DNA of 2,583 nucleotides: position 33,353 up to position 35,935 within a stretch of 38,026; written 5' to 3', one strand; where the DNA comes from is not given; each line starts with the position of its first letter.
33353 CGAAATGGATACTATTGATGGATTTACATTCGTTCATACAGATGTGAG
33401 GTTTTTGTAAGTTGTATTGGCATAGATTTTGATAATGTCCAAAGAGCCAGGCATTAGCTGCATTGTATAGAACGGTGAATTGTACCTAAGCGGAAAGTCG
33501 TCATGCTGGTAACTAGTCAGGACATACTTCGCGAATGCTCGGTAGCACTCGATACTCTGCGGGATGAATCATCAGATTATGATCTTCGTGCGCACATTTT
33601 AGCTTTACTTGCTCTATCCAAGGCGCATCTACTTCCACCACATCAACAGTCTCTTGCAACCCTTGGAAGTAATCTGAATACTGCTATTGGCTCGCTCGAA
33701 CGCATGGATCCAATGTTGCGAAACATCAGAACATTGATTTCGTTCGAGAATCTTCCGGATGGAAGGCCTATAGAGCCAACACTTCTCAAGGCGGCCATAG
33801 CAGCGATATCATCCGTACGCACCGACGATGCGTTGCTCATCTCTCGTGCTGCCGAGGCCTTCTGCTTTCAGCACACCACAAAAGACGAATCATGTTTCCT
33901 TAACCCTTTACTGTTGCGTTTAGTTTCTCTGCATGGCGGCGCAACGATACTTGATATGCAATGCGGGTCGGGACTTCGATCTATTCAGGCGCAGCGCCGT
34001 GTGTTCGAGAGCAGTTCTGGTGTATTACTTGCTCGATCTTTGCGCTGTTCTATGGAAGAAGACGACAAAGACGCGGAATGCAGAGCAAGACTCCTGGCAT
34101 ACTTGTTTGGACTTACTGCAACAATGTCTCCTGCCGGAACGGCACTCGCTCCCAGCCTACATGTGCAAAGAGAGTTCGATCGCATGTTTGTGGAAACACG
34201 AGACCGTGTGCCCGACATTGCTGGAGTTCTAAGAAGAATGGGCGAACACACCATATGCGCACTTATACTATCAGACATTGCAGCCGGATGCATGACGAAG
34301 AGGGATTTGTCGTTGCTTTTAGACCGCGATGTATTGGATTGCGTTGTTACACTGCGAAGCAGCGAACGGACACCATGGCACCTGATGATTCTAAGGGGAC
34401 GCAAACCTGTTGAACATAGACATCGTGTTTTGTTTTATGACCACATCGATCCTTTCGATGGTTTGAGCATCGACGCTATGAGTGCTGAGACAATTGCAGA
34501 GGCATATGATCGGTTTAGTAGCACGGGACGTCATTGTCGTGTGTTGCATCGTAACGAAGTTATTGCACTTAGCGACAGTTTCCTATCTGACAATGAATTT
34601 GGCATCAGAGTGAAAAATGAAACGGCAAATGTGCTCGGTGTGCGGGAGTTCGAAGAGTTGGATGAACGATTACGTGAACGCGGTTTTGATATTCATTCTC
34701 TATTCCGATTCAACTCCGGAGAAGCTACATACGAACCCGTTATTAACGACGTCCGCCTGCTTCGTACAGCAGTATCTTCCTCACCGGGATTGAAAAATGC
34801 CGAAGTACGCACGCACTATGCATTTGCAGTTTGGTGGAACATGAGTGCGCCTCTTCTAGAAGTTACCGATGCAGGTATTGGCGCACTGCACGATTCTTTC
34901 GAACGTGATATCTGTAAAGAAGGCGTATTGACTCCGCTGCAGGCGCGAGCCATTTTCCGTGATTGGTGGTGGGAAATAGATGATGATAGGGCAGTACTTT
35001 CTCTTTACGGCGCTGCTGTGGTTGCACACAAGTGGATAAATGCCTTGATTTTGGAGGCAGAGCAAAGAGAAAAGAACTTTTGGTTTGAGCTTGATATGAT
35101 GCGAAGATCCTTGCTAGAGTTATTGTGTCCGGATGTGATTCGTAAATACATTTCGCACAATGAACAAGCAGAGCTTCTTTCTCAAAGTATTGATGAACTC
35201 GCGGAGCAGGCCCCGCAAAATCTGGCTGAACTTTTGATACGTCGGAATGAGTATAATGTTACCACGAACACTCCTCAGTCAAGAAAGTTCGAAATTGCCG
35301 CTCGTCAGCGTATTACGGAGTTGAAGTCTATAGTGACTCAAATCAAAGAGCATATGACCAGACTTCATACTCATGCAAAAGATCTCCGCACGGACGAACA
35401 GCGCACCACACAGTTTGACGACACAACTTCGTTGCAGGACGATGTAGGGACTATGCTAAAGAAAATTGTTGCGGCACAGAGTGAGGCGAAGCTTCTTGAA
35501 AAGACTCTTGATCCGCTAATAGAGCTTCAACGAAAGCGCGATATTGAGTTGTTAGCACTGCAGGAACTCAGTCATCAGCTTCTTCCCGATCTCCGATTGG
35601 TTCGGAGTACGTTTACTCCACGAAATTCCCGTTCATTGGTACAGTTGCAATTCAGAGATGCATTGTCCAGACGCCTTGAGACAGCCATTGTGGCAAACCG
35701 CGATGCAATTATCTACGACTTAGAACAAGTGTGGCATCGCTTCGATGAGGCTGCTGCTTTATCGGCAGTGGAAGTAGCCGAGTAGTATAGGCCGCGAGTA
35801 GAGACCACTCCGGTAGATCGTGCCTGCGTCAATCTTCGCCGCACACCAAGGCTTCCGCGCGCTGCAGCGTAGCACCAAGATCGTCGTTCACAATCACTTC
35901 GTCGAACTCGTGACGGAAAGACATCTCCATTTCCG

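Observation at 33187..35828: AT-rich segment after dnaX encoding a lone HsdM-like protein with a lost catalytic motif and a long coiled-coil tail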

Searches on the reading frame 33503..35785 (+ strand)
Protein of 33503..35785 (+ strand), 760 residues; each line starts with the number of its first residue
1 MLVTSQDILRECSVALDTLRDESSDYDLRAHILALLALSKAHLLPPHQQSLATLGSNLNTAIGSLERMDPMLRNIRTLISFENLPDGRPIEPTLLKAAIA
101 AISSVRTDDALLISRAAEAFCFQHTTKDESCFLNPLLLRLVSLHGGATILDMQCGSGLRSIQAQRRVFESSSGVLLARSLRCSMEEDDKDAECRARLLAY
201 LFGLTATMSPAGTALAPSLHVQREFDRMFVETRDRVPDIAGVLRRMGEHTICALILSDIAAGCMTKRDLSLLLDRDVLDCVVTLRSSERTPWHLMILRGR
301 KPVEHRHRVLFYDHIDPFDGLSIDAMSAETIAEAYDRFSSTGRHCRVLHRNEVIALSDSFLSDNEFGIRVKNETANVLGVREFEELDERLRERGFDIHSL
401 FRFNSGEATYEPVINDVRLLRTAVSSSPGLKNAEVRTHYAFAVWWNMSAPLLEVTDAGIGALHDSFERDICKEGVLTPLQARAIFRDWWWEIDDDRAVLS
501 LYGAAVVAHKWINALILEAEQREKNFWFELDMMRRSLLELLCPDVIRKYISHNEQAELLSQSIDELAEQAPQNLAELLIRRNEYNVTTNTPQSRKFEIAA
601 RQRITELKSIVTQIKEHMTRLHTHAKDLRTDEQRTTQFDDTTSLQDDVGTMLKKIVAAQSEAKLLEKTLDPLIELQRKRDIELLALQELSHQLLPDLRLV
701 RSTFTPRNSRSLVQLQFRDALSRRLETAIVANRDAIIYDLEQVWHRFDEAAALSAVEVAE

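Call 3: search_protein_families(library=pfam, proteins=[window:33503-35785:+], max_evalue=10)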
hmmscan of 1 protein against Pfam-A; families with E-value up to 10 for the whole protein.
window:33503-35785:+ (760 aa): 0 families

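Call 4: search_protein_families(library=ncbifam, proteins=[window:33503-35785:+], max_evalue=10)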
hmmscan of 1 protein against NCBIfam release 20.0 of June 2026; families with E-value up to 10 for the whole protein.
window:33503-35785:+ (760 aa): 1 family
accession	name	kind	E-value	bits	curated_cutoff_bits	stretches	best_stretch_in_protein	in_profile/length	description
NF045667.1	MTase_DVU1556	equivalog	0.0067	15.9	155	1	318-398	80-163/213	DVU_1556 family methyltransferase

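Call 5: search_protein_families(library=padloc, proteins=[window:33503-35785:+], max_evalue=10)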
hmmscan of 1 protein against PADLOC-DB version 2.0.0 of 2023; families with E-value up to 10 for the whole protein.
window:33503-35785:+ (760 aa): 1 family
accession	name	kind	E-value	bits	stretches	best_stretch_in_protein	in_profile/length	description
PDLC03031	MTase_I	-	4.2e-05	20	2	385-624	510-755/834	Type I methyltransferase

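Call 6: search_solved_structures(query=window:33503-35785:+, max_evalue=10, show_alignments=2)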
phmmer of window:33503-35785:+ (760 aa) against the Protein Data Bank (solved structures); distinct sequences matched with E-value up to 10: 5.
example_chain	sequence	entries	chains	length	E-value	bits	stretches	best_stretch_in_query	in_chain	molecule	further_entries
5u4t_A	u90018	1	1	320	0.2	13.3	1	132-174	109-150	Putative gentamicin methyltransferase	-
5u18_A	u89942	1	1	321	0.2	13.3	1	132-174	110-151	N-3'' methyltransferase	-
5tyq_A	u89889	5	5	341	0.21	13.2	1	132-174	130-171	Putative gentamicin methyltransferase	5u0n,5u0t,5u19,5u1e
5u1i_A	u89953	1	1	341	0.21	13.2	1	132-174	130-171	Putative gentamicin methyltransferase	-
1i3z_A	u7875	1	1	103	1.6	10.3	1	261-331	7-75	EWS/FLI1 ACTIVATED TRANSCRIPT 2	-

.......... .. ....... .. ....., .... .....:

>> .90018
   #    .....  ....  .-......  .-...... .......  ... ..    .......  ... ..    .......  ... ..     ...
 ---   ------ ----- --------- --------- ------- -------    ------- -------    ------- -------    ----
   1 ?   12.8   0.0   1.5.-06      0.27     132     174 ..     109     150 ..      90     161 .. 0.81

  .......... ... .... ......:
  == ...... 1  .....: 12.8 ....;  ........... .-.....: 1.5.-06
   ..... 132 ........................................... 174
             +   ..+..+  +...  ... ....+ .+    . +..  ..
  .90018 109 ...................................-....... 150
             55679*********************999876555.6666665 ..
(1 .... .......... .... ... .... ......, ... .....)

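Call 7: find_homologous_proteins(query=window:33503-35785:+, max_evalue=0.001)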
Query window:33503-35785:+ (760 aa): 9 proteins with E <= 0.001 among 8000 candidates.
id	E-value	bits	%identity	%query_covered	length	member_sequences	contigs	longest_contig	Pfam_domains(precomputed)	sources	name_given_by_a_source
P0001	0.0e+0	1679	100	100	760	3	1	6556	-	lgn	-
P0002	0.0e+0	1300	77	100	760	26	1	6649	-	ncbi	ncbi:MAG: hypothetical protein ACK54V_01540 [Candidatus Kapaibacterium sp.]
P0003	0.0e+0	1139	67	99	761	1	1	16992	-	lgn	-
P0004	0.0e+0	1123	66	99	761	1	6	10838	-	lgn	-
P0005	0.0e+0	1123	66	99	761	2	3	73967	-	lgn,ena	-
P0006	0.0e+0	1120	66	99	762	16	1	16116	-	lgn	-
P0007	0.0e+0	1114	67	99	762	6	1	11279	-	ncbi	ncbi:MAG: hypothetical protein ACKOBV_08240 [Candidatus Kapaibacterium sp.]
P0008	5.4e-183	628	41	99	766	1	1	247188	-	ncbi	-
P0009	8.8e-174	598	41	99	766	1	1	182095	-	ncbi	-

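Call 8: find_encoding_contigs(protein=P0008, flank=8000, max_places=3)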
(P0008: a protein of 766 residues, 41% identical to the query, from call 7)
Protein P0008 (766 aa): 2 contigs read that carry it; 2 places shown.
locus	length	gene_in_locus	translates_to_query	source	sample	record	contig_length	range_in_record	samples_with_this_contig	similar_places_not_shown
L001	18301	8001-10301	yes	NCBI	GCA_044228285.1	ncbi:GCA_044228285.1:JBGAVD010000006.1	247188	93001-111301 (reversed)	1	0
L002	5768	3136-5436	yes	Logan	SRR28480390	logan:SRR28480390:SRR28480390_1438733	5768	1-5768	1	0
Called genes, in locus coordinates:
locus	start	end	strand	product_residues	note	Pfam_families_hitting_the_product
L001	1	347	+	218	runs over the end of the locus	PF02660:G3P_acyltransf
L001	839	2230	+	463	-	PF00171:Aldedh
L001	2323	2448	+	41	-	-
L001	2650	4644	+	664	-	PF05496:RuvB_N (faint), PF13177:DNA_pol3_delta2, PF00004:AAA, PF07728:AAA_5 (weak), PF13401:AAA_22 (faint), PF22608:DNAX_ATPase_lid, PF12169:DNA_pol3_gamma3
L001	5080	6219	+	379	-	PF07992:Pyr_redox_2 (faint), PF00070:Pyr_redox (faint), PF01266:DAO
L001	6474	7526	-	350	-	PF01370:Epimerase, PF02719:Polysacc_synt_2 (faint), PF04321:RmlD_sub_bind (weak), PF16363:GDP_Man_Dehyd, PF01370:Epimerase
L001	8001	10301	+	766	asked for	-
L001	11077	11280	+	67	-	-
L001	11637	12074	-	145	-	-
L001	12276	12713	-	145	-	PF00625:Guanylate_kin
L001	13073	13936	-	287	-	PF03755:YicC-like_N, PF08340:YicC-like_C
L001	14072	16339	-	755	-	PF01433:Peptidase_M1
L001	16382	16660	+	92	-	-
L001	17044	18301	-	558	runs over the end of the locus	PF13231:PMT_2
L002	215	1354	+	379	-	PF07992:Pyr_redox_2 (faint), PF00070:Pyr_redox (faint), PF01266:DAO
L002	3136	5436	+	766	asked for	-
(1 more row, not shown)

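Call 9: find_encoding_contigs(protein=P0005, flank=8000, max_places=3)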
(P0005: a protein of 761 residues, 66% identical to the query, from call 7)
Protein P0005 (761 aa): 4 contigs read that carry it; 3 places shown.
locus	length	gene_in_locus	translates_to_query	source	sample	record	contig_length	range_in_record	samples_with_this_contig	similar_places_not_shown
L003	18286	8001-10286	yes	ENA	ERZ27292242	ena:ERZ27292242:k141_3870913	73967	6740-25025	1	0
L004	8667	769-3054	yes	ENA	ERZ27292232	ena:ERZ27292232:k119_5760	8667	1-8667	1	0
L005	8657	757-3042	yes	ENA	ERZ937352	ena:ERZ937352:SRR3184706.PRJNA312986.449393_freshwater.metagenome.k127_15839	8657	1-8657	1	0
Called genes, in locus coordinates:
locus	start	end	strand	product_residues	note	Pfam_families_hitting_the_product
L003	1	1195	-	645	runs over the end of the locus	PF03150:CCP_MauG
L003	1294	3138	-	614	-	PF05787:PhoX, PF18962:Por_Secre_tail (weak)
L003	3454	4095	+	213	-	PF02660:G3P_acyltransf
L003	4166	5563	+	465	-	PF00171:Aldedh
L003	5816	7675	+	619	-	PF05496:RuvB_N (faint), PF13177:DNA_pol3_delta2, PF13401:AAA_22 (faint), PF00004:AAA, PF07728:AAA_5 (faint), PF22608:DNAX_ATPase_lid, PF12169:DNA_pol3_gamma3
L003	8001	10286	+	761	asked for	-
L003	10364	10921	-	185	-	PF00625:Guanylate_kin, PF13671:AAA_33 (faint)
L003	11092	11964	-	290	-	PF03755:YicC-like_N, PF08340:YicC-like_C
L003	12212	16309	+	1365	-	PF15902:Sortilin-Vps10 (weak), PF18911:PKD_4 (faint), PF00801:PKD (faint), PF13385:Laminin_G_3, PF18962:Por_Secre_tail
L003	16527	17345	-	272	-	PF20582:UPF0758_N, PF04002:RadC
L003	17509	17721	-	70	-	-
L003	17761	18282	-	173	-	PF12867:DinB_2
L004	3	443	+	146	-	?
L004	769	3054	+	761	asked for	-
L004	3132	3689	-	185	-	PF00625:Guanylate_kin, PF13671:AAA_33 (faint)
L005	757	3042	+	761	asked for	-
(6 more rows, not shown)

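Call 10: find_encoding_contigs(protein=P0009, flank=8000, max_places=3)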
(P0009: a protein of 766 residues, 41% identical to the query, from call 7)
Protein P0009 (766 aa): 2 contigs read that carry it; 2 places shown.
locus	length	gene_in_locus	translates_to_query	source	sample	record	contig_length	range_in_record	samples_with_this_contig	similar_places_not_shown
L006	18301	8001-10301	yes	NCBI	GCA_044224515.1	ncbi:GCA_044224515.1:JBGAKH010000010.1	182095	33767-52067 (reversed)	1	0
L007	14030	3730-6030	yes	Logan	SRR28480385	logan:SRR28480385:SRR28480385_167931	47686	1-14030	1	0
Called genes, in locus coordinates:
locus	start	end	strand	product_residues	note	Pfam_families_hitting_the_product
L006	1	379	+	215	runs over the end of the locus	PF02660:G3P_acyltransf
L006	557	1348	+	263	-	-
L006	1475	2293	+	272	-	-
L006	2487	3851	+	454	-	PF00171:Aldedh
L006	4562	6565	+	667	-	PF05496:RuvB_N (weak), PF13177:DNA_pol3_delta2, PF00004:AAA, PF07728:AAA_5 (weak), PF13401:AAA_22 (faint), PF22608:DNAX_ATPase_lid, PF12169:DNA_pol3_gamma3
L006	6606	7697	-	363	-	PF01370:Epimerase, PF04321:RmlD_sub_bind (weak), PF16363:GDP_Man_Dehyd, PF01370:Epimerase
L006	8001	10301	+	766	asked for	-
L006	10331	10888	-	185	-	PF00625:Guanylate_kin, PF13671:AAA_33 (faint)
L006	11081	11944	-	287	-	PF03755:YicC-like_N, PF08340:YicC-like_C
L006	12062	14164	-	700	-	PF01433:Peptidase_M1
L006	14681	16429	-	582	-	PF13231:PMT_2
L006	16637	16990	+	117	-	PF03795:YCII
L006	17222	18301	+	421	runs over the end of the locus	PF04542:Sigma70_r2, PF08281:Sigma70_r4_2, PF20239:DUF6596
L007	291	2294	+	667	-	PF05496:RuvB_N (weak), PF13177:DNA_pol3_delta2, PF00004:AAA, PF07728:AAA_5 (weak), PF13401:AAA_22 (faint), PF22608:DNAX_ATPase_lid, PF12169:DNA_pol3_gamma3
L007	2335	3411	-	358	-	PF04321:RmlD_sub_bind (weak), PF01370:Epimerase, PF16363:GDP_Man_Dehyd, PF01370:Epimerase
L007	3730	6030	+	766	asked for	-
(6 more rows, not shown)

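Call 14: search_solved_structures(query=A1, max_evalue=10, show_alignments=3)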
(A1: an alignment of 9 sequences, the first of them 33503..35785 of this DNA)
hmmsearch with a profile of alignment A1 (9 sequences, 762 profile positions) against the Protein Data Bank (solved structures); distinct sequences matched with E-value up to 10: 5.
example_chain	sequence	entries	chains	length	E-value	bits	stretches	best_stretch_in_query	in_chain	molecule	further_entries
1mj1_A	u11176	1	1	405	0.16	13.2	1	286-369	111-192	Elongation Factor Tu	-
5u4t_A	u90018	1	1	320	0.23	12.7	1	123-165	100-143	Putative gentamicin methyltransferase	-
5u18_A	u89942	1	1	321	0.23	12.7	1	123-165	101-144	N-3'' methyltransferase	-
5tyq_A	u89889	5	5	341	0.25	12.5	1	123-165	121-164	Putative gentamicin methyltransferase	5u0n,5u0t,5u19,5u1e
5u1i_A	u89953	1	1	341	0.25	12.5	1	123-165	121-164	Putative gentamicin methyltransferase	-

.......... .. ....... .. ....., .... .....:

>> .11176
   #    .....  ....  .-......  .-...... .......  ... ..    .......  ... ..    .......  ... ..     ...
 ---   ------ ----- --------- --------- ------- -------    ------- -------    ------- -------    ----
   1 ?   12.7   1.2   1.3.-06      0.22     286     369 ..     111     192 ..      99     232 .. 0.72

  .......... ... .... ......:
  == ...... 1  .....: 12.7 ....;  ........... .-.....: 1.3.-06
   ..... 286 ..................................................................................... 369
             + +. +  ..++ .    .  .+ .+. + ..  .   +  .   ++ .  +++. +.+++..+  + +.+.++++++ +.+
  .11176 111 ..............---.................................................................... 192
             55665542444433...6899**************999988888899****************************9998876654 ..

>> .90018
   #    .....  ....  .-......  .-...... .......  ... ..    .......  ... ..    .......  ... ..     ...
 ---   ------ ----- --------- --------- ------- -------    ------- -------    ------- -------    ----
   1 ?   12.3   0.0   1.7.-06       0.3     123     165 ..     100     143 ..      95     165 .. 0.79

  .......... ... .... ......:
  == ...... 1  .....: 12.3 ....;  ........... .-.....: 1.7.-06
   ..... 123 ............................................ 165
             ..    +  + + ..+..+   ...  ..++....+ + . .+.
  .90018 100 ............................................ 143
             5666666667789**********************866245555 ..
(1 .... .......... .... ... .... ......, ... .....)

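Call 25: predict_structure(alignment_id=A1)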
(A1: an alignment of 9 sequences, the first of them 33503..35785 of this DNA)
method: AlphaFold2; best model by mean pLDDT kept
length: 760 residues; sequences in the alignment: 9
mean_pLDDT: 64.6   pTM: 0.38
mean pLDDT of the five models: 64.6, 51.0, 48.4, 45.6, 43.8
residues with pLDDT >= 90: 18; 70-90: 401; 50-70: 127; < 50: 214
segments of 3 or more residues with pLDDT < 50: 138-186, 205-256, 274-278, 284-292, 298-374, 585-590, 632-639
pLDDT, mean of each block of 10 residues (from residue 1): 75 87 73 89 78 84 83 82 82 86 73 75 67 49 27 26 28 35 51 78 47 29 27 37 45 49 52 49 44 49 30 29 32 38 32 29 25 58 89 85 84 75 74 78 78 69 88 85 87 65 71 88 81 75 79 80 70 55 47 63 81 82 68 47 68 78 77 82 82 85 76 78 86 89 80 52
secondary structure, 60 per line:
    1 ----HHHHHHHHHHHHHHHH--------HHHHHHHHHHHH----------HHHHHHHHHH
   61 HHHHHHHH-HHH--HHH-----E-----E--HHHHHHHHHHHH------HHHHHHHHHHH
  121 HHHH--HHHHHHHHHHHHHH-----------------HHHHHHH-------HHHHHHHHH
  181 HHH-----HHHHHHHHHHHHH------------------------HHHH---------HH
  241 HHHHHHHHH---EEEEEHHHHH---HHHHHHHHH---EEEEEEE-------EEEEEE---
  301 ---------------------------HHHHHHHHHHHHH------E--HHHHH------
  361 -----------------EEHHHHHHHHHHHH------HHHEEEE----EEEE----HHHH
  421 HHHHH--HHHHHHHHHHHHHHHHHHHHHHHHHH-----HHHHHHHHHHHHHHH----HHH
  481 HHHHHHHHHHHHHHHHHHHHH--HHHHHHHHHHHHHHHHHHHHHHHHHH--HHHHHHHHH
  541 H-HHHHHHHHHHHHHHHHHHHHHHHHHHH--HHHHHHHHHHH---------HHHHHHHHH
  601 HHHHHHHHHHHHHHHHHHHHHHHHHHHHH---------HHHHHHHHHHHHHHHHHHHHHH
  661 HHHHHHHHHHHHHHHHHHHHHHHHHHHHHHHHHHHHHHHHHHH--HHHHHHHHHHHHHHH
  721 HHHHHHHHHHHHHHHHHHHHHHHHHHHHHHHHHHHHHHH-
elements in order (helices of 4 or more, strands of 3 or more residues): H5-20 H29-40 H51-68 H92-103 H110-124 H127-140 H158-164 H172-183 H189-201 H226-229 H239-249 E253-257 H258-262 H266-274 E278-284 E292-297 H328-340 H350-354 H380-391 E401-404 E409-412 H417-425 H428-453 H459-473 H478-501 H504-529 H532-541 H543-569 H572-582 H592-629 H639-703 H706-759

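Call 27: search_protein_representatives(alignment_id=A1)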
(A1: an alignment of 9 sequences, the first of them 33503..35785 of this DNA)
Query: 9 sequences, 762 profile positions. Proteins with E-value up to 0.001 (for the whole library): 68; up to 1e-10: 23; up to 1e-30: 11. The best 68 are listed.
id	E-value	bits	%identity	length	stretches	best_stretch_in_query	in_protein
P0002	0.0e+00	1414.7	-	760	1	1-757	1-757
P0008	0.0e+00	1281.7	-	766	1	2-761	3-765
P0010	3.3e-129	448.7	-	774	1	4-755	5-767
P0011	3.6e-128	445.2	-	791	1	2-754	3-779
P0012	1.3e-109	383.9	-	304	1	443-754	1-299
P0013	4.4e-74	266.4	-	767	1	29-753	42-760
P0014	2.9e-72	260.4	-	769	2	273-755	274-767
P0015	4.5e-72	259.7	-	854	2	275-747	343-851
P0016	8.3e-51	189.4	-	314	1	461-754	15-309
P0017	2.6e-43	164.7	-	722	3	379-548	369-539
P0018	2.5e-38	148.2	-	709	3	374-562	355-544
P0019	6.0e-17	77.5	-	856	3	271-517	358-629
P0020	6.5e-17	77.4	-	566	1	272-749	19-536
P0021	7.3e-17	77.2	-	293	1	377-545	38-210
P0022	3.2e-16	75.1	-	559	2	273-561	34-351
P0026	1.1e-12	63.4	-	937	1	276-754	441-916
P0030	1.7e-11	59.5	-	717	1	272-748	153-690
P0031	5.2e-10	54.5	-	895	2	271-748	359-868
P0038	6.9e-08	47.5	-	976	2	274-560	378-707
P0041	1.5e-07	46.4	-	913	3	295-565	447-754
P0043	1.7e-07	46.2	-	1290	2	275-703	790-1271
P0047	3.5e-06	41.9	-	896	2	268-756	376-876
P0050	7.7e-06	40.7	-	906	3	52-229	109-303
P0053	1.1e-05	40.2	-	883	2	297-747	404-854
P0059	4.0e-05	38.4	-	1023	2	272-520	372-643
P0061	1.2e-04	36.8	-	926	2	266-362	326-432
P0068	3.3e-04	35.4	-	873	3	53-171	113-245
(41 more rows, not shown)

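Call 28: search_protein_families(library=pfam, proteins=[P0010, P0011, P0013, P0014, P0015, P0017, P0018, P0019, P0026, P0031], max_evalue=0.01)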
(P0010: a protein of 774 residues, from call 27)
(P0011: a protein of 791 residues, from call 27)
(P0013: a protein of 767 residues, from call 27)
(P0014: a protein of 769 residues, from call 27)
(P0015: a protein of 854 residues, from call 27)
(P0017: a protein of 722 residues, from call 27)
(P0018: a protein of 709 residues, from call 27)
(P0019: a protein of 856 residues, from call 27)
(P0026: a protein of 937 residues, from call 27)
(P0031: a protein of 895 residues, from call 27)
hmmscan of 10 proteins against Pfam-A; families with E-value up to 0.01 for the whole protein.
P0010 (774 aa): 1 family
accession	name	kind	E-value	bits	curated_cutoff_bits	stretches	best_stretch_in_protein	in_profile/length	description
PF02384.22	N6_Mtase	-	2.4e-06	27.5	20.4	1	245-376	173-309/311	N-6 DNA Methylase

P0011 (791 aa): 0 families

P0013 (767 aa): 1 family
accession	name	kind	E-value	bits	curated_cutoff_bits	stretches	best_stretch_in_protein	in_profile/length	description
PF11887.13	Mce4_CUP1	-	0.0019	18.2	32.6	0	670-734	92-153/222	Cholesterol uptake porter CUP1 of Mce4, putative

P0014 (769 aa): 0 families

P0015 (854 aa): 0 families

P0017 (722 aa): 0 families

P0018 (709 aa): 0 families

P0019 (856 aa): 5 families
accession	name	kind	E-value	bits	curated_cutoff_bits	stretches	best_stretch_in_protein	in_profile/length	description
PF02384.22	N6_Mtase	-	1.4e-102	343.6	20.4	1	159-465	3-305/311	N-6 DNA Methylase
PF12161.14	HsdM_N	-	1.1e-29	104.2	24.5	1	9-146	1-135/135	HsdM N-terminal domain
PF01170.24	UPF0020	-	4.8e-06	26.8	22.3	1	192-295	18-134/197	RMKL-like, methyltransferase domain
PF07669.17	Eco57I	-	0.0018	18.8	25.3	1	278-369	70-163/171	Eco57I restriction-modification methylase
PF03602.21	Cons_hypoth95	-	0.0068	16.5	24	0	201-304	40-136/182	Conserved hypothetical protein 95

P0026 (937 aa): 4 families
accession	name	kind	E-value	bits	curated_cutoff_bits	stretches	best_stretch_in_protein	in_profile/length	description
PF02384.22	N6_Mtase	-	4.6e-86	289.4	20.4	1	237-543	3-305/311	N-6 DNA Methylase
PF12161.14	HsdM_N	-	8.5e-16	59.2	24.5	1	84-225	1-135/135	HsdM N-terminal domain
PF01170.24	UPF0020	-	0.00051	20.2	22.3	1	268-377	16-137/197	RMKL-like, methyltransferase domain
PF07669.17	Eco57I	-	0.0011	19.5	25.3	1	354-435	67-149/171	Eco57I restriction-modification methylase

P0031 (895 aa): 4 families
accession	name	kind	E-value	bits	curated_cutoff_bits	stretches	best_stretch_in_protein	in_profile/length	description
PF02384.22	N6_Mtase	-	9.9e-94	314.6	20.4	1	163-467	4-305/311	N-6 DNA Methylase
PF12161.14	HsdM_N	-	2.6e-30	106.3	24.5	1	9-149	1-135/135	HsdM N-terminal domain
PF07669.17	Eco57I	-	4.5e-07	30.5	25.3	1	267-372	55-165/171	Eco57I restriction-modification methylase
PF01170.24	UPF0020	-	0.0038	17.4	22.3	0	197-220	20-43/197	RMKL-like, methyltransferase domain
